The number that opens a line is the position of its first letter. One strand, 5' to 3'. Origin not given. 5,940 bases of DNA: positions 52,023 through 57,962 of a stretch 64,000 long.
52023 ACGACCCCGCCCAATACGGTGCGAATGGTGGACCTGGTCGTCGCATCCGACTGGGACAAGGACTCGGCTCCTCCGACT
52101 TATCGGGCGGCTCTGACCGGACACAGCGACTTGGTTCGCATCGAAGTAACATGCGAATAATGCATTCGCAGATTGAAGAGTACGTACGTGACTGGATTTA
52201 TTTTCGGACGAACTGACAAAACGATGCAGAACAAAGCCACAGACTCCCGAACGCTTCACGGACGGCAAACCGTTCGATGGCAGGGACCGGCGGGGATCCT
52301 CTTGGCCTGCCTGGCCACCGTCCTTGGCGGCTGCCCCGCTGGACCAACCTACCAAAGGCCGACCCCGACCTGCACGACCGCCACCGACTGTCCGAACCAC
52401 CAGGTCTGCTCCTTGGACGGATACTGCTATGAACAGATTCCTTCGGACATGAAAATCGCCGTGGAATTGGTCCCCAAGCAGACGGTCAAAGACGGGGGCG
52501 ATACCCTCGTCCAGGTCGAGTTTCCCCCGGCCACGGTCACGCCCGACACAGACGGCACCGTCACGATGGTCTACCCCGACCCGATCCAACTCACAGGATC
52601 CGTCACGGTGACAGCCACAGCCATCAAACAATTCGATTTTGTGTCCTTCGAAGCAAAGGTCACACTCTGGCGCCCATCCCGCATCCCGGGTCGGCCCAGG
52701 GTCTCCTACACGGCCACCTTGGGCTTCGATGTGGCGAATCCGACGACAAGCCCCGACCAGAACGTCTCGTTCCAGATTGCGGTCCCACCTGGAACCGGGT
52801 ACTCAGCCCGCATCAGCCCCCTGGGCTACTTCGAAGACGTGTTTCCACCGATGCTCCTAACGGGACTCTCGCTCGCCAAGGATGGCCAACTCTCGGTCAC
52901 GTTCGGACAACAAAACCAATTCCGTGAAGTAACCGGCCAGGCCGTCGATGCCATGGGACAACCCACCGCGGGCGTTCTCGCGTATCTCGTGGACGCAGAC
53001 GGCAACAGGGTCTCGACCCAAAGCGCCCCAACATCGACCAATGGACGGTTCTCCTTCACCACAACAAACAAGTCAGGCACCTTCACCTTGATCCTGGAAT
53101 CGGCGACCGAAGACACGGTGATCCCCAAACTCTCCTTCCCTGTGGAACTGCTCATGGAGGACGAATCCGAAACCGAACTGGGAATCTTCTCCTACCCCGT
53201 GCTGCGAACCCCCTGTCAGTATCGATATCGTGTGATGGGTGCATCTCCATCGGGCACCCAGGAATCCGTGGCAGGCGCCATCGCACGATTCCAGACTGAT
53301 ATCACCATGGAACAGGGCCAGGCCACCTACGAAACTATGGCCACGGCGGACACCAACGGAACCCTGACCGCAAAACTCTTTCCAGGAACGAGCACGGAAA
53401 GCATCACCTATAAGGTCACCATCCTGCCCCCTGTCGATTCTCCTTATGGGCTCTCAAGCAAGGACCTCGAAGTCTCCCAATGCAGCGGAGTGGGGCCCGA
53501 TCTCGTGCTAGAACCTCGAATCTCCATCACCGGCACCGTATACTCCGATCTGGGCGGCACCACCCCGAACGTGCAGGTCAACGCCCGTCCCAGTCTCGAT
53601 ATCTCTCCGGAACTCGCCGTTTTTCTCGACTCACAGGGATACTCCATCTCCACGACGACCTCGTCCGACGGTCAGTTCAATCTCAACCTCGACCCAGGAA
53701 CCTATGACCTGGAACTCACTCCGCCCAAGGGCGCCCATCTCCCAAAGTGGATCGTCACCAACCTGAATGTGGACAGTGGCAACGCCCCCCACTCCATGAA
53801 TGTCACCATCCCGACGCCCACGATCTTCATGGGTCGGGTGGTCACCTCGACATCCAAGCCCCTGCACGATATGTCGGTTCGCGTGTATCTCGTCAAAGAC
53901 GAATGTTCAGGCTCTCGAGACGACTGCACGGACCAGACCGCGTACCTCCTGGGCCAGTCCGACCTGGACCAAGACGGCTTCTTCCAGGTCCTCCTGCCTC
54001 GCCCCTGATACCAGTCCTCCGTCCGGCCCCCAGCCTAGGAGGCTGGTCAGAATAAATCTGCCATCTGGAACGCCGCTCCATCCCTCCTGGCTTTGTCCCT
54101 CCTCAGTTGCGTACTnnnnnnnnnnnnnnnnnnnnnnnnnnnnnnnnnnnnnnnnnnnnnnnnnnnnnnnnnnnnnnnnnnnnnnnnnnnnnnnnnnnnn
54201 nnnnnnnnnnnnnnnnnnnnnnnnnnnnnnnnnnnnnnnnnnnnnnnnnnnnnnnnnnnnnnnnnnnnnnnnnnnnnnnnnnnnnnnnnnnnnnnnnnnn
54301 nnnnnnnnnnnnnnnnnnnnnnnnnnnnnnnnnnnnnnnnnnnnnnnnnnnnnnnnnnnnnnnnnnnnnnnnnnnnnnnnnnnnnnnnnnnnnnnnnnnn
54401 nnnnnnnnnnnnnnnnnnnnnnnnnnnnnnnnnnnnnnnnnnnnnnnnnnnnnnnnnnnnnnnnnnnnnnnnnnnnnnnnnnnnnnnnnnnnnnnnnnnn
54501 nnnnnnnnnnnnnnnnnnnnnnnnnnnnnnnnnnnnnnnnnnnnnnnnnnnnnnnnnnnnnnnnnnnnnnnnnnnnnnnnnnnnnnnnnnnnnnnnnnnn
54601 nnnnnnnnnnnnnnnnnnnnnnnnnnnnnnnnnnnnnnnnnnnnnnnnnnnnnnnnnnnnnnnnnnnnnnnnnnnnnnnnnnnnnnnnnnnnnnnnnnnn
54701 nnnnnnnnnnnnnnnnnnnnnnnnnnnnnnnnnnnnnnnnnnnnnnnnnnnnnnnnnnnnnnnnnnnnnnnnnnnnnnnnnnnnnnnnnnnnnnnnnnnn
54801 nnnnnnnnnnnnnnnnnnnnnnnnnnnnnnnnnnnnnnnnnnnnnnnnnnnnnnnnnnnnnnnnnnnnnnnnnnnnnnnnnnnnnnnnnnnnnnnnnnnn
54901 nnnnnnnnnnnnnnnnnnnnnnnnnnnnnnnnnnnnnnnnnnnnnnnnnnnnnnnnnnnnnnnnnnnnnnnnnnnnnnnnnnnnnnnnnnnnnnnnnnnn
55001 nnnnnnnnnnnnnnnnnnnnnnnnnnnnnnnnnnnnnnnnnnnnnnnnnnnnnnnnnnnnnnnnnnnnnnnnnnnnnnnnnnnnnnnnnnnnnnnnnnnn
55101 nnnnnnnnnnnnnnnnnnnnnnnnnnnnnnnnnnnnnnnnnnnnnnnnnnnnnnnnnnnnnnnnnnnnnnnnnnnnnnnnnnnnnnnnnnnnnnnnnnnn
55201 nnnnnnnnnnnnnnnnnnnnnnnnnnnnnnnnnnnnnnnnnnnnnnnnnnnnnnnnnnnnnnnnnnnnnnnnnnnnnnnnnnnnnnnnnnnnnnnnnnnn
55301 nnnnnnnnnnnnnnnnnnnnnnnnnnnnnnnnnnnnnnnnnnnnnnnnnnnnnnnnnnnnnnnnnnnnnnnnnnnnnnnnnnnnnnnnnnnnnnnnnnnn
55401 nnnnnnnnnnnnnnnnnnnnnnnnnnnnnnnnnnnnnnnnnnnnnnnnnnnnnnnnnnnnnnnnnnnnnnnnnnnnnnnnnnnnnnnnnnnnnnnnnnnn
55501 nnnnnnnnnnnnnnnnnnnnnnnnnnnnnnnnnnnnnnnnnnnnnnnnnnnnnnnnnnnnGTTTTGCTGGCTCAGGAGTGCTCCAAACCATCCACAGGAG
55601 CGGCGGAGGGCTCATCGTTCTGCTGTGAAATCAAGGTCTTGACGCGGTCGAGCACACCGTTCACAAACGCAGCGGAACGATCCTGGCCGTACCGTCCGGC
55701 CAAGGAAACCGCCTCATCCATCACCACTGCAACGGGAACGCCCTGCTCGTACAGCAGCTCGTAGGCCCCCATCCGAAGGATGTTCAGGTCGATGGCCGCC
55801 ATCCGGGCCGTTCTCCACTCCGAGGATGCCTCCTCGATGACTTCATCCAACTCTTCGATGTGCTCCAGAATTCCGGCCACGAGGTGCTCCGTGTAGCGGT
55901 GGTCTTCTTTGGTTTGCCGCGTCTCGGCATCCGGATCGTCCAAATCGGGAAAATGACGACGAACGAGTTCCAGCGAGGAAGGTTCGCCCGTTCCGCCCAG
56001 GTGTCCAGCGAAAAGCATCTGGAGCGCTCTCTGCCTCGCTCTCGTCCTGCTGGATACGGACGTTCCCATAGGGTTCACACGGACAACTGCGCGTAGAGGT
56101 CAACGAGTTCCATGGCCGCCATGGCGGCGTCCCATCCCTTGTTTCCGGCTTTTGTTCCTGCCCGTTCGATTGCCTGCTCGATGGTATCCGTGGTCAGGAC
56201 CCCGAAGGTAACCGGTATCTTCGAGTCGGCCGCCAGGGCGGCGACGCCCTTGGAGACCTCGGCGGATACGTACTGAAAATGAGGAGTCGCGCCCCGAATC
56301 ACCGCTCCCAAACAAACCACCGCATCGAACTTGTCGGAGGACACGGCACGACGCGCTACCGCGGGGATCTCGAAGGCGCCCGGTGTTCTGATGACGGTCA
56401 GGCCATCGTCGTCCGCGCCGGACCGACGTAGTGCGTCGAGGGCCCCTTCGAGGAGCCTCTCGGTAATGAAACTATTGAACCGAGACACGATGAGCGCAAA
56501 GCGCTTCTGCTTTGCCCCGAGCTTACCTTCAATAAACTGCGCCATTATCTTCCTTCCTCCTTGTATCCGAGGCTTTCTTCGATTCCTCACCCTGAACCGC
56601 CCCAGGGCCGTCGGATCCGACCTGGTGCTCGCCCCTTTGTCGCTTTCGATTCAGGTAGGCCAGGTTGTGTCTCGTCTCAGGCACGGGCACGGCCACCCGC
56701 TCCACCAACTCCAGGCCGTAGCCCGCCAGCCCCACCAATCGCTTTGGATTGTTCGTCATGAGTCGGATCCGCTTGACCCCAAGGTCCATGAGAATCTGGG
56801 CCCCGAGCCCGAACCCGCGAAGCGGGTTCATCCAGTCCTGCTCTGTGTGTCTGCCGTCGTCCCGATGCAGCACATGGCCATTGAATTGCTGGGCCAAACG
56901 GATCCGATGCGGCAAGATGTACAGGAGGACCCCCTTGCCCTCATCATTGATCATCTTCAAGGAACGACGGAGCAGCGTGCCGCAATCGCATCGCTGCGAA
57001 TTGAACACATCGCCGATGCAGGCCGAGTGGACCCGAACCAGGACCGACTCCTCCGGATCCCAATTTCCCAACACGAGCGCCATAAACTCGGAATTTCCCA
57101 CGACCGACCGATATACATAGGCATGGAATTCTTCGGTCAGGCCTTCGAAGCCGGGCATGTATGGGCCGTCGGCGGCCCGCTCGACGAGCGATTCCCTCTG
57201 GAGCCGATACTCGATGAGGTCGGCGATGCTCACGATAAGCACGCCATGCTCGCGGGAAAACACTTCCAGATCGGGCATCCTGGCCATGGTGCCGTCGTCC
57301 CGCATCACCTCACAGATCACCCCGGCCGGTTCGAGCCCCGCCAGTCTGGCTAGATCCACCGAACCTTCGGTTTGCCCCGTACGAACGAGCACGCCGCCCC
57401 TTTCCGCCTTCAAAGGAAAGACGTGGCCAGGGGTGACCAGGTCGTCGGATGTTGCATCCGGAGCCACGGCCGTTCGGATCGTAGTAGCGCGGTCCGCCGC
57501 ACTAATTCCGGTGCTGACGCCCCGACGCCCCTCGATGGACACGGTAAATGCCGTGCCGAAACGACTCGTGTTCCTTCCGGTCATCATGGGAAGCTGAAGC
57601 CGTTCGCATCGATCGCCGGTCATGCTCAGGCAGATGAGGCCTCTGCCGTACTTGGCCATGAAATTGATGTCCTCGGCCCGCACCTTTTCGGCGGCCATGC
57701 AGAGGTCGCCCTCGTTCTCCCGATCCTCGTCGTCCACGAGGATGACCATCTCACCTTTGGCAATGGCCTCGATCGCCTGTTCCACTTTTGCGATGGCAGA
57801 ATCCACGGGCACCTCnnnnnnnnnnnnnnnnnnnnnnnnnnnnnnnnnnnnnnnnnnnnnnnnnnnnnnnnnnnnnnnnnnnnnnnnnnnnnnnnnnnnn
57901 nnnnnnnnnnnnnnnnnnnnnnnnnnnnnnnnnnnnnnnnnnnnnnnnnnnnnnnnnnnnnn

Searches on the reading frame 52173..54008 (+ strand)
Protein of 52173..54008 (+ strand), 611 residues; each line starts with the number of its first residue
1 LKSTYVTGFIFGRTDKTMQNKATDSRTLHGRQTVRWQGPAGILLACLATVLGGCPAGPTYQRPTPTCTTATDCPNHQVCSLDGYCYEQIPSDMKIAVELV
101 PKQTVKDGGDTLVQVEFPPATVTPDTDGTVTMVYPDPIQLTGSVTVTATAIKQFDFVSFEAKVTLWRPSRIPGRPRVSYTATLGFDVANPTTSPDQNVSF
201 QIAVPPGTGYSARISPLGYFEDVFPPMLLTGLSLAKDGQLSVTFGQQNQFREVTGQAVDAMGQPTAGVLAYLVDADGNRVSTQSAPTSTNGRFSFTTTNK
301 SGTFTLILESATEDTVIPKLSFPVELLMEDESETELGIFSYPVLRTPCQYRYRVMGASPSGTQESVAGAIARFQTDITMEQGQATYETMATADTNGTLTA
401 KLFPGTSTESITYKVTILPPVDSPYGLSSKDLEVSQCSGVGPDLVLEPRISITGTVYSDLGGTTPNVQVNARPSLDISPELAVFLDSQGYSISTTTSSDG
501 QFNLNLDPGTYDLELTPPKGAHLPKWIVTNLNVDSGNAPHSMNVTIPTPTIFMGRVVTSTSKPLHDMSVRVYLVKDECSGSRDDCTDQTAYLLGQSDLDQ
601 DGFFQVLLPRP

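Call 33: search_protein_families(library=pfam, proteins=[window:52173-54008:+], max_evalue=0.00001)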
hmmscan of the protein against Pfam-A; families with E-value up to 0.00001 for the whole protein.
window:52173-54008:+ (611 aa): 1 family
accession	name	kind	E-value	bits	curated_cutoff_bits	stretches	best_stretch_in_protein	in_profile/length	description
PF13620.12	CarboxypepD_reg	-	1.6e-07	32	32.3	0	452-518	2-57/82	Carboxypeptidase regulatory-like domain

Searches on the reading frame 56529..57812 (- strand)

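Call 34: search_protein_families(library=pfam, proteins=[window:56529-57812:-], max_evalue=0.00001)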
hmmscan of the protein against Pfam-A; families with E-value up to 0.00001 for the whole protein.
window:56529-57812:- (427 aa): 2 families
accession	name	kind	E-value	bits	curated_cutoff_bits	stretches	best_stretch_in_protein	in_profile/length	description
PF00926.24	DHBP_synthase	-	4.1e-85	284.5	26.4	1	11-202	1-191/191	3,4-dihydroxy-2-butanone 4-phosphate synthase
PF00925.25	GTP_cyclohydro2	-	1.3e-40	139.1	23.3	1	227-373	13-164/165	GTP cyclohydrolase II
